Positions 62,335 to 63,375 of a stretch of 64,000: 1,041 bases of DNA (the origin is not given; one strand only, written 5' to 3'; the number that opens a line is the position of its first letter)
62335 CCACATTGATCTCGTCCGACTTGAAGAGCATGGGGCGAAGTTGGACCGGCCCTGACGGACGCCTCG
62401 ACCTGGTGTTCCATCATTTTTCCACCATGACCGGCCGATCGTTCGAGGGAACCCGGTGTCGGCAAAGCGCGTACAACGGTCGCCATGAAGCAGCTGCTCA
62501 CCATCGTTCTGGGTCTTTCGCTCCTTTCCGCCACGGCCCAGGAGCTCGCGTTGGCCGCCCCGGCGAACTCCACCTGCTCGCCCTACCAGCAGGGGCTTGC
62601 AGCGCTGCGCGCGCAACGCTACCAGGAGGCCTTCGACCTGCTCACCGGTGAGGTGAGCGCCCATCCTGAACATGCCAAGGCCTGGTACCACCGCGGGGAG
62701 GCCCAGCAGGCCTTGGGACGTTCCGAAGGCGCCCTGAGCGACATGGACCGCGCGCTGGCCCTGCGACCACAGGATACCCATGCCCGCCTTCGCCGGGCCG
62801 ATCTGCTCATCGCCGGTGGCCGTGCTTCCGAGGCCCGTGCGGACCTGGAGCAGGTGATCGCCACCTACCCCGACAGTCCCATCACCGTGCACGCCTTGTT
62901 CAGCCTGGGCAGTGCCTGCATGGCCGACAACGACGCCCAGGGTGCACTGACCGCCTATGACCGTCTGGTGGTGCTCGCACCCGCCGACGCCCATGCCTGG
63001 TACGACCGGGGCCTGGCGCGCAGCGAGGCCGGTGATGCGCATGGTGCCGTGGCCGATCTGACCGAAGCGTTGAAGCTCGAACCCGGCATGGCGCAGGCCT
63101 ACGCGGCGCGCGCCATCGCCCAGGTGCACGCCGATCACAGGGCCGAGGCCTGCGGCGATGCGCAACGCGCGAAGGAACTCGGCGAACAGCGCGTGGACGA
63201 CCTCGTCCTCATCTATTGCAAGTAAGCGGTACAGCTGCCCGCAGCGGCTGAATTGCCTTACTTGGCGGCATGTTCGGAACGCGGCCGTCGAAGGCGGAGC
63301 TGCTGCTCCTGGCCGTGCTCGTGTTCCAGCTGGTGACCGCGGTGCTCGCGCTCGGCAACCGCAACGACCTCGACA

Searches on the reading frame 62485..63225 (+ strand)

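Call 64: search_protein_families(library=pfam, proteins=[window:62485-63225:+], max_evalue=0.00001)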
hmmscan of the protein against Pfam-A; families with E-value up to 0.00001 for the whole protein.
window:62485-63225:+ (246 aa): 13 families
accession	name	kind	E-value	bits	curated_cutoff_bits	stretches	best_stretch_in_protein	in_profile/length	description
PF13371.12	TPR_9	-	1.7e-21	76.5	35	2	146-211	6-71/73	Tetratricopeptide repeat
PF07719.23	TPR_2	-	1.6e-18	65.7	27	0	64-97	1-34/34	Tetratricopeptide repeat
PF13432.12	TPR_16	-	2.4e-17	63.5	32.7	2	102-169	1-65/65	Tetratricopeptide repeat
PF14559.12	TPR_19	-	1.1e-13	51.8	25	1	77-138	4-64/68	Tetratricopeptide repeat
PF13181.12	TPR_8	-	1.1e-13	50.5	25.7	0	64-97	1-34/34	Tetratricopeptide repeat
PF00515.34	TPR_1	-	1.3e-13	50.5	27.8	0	64-97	1-34/34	Tetratricopeptide repeat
PF13174.12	TPR_6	-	6e-13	49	26.3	0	100-131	2-33/33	Tetratricopeptide repeat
PF13428.12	TPR_14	-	1.3e-12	47.5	23.5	0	65-107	2-44/44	Tetratricopeptide repeat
PF13431.12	TPR_17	-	8.2e-11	41.7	24.4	0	59-84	8-33/34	Tetratricopeptide repeat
PF13414.12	TPR_11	-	1.1e-09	38.2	26.8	0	142-179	1-38/42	TPR repeat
PF23914.1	TPR_CcmH_CycH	-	1.5e-08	35.1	42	1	57-129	43-118/158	Cytochrome c-type biogenesis protein H TPR domain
PF13429.12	TPR_15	-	2.3e-07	31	26.2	0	49-163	132-242/280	Tetratricopeptide repeat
PF13424.12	TPR_12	-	2.9e-06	27.8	30.1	0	102-160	7-70/77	Tetratricopeptide repeat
